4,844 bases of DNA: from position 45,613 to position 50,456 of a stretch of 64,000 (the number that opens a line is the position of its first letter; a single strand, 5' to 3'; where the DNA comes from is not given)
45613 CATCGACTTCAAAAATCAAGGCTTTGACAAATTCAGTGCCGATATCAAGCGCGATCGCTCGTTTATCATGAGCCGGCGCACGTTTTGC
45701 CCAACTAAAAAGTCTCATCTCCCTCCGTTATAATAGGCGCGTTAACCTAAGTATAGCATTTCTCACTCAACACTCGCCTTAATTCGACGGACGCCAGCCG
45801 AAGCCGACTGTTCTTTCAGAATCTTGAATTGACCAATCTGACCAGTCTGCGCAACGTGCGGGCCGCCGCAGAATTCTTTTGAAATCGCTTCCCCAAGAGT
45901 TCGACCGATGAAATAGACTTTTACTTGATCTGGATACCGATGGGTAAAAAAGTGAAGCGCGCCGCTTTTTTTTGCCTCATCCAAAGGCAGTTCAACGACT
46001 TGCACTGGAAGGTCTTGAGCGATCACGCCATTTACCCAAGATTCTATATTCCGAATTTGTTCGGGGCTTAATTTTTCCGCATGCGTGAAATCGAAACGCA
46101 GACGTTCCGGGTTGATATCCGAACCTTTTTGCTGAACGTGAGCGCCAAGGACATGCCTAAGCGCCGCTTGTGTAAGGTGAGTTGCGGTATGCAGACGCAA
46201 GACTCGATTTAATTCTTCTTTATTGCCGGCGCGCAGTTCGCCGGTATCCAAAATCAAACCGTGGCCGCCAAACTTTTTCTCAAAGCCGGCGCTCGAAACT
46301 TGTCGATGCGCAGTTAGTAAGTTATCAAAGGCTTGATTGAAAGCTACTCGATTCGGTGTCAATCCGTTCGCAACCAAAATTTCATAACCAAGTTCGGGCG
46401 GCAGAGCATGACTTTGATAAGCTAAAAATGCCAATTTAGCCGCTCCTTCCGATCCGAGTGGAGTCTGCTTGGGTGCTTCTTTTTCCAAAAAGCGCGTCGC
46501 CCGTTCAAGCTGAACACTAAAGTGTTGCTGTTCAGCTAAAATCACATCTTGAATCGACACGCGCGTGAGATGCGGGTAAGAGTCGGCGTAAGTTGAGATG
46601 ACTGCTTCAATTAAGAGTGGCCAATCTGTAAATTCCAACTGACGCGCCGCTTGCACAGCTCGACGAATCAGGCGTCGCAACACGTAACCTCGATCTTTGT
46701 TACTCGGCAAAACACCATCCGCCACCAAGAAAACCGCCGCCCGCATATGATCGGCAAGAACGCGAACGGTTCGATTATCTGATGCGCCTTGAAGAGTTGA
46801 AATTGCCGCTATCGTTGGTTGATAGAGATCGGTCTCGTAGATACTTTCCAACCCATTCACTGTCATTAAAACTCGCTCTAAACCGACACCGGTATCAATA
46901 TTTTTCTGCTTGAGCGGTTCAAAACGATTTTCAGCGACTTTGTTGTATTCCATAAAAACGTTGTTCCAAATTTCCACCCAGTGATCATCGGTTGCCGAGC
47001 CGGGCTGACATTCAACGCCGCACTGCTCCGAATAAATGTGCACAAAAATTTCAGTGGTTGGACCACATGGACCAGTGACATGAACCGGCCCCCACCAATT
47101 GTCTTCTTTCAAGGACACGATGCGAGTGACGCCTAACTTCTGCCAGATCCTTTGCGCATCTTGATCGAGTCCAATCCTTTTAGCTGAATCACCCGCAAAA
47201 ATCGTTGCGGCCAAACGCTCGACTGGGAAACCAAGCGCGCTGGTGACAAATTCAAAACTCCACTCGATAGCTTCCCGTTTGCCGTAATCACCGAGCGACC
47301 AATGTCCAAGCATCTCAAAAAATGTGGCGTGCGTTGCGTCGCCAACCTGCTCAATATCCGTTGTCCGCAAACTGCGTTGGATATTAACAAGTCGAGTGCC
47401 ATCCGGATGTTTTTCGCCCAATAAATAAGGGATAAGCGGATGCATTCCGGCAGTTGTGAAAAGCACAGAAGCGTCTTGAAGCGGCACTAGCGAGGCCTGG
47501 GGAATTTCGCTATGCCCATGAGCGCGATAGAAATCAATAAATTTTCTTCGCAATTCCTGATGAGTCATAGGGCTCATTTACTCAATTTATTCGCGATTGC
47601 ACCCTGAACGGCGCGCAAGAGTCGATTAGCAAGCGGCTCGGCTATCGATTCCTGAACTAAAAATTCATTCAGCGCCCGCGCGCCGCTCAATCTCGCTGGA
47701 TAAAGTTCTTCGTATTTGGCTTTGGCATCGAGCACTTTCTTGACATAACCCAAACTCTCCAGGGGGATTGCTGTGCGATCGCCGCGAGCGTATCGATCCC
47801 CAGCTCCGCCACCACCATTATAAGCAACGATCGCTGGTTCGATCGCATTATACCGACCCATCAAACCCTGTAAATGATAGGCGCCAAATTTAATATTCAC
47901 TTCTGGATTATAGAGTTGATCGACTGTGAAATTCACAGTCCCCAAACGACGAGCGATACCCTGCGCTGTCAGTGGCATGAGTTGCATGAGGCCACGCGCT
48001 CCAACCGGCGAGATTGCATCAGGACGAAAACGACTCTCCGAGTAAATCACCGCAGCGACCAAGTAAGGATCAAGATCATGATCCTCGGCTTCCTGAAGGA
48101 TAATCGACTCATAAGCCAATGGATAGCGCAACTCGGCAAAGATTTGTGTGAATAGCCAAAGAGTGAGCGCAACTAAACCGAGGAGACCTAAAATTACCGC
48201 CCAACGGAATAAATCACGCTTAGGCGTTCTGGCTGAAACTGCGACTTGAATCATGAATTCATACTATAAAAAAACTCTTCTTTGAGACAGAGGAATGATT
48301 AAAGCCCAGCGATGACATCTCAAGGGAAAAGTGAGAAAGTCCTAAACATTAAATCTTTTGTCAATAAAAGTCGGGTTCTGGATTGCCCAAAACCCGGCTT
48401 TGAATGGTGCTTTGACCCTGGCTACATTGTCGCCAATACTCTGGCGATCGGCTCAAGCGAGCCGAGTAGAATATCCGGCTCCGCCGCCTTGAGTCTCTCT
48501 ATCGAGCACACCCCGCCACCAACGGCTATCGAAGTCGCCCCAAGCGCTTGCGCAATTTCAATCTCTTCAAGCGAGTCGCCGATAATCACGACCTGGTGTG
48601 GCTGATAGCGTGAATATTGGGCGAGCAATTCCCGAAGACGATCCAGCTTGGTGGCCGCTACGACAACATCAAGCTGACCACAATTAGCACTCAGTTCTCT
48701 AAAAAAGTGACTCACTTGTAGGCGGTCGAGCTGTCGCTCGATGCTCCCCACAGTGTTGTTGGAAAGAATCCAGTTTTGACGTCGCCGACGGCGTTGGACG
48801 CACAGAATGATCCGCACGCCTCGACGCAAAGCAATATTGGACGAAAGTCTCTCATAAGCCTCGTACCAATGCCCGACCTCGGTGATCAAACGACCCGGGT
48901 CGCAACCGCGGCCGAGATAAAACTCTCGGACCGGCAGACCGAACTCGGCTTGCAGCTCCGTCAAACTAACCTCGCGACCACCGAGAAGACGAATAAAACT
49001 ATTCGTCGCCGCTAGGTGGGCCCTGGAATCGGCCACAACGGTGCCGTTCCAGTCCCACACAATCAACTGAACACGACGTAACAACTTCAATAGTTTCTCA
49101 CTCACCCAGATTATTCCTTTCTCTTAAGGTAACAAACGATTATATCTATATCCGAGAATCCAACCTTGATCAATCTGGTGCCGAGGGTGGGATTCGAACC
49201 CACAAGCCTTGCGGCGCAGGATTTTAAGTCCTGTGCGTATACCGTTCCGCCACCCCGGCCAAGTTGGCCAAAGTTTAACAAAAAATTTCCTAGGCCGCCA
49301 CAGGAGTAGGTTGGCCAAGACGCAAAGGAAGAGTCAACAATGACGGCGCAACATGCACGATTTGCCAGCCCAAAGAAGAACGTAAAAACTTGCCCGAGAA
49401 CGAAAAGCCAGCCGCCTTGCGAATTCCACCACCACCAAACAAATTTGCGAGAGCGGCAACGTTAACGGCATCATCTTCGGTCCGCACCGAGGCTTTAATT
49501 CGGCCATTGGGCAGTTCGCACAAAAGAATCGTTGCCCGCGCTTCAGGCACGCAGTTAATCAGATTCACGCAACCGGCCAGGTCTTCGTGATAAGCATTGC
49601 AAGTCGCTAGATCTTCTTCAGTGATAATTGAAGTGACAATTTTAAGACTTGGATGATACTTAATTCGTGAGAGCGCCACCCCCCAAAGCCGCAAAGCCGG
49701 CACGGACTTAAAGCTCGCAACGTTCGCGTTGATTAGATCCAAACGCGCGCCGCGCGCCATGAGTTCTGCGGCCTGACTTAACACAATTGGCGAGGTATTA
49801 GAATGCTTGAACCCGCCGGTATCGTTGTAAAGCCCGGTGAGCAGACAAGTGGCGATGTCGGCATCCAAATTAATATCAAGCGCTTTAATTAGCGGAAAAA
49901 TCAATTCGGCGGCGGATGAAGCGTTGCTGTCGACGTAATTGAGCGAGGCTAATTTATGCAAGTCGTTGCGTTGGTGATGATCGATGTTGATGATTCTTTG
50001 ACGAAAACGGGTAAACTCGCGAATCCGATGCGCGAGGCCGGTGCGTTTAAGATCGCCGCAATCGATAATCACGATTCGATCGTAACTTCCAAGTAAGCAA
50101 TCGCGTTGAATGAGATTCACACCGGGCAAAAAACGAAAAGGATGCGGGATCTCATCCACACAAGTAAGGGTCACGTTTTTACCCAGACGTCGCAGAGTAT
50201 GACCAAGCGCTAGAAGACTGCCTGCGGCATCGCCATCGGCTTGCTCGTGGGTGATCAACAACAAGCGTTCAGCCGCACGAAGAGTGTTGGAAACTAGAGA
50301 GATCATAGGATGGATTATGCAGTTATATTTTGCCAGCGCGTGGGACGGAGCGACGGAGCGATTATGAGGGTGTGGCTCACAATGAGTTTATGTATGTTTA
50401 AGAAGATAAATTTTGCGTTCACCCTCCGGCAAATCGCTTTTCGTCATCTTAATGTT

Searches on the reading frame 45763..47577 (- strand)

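Call 59: search_protein_families(library=pfam, proteins=[window:45763-47577:-], max_evalue=0.00001)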
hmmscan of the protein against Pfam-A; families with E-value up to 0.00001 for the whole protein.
window:45763-47577:- (604 aa): 2 families
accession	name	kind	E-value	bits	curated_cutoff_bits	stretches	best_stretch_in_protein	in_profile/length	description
PF01411.24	tRNA-synt_2c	-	8.3e-104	348.5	30.3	1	8-419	1-423/552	tRNA synthetases class II (A)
PF07973.19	tRNA_SAD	-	4e-15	55.9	24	1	552-599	1-43/44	Threonyl and Alanyl tRNA synthetase second additional domain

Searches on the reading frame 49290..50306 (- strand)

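Call 89: search_protein_families(library=pfam, proteins=[window:49290-50306:-], max_evalue=0.0001)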
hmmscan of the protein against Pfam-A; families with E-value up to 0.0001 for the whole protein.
window:49290-50306:- (338 aa): 1 family
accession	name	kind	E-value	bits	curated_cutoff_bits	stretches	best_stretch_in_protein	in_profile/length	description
PF01368.27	DHH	-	1.2e-17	64.8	28.1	1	16-158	3-124/125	DHH family, N-terminal domain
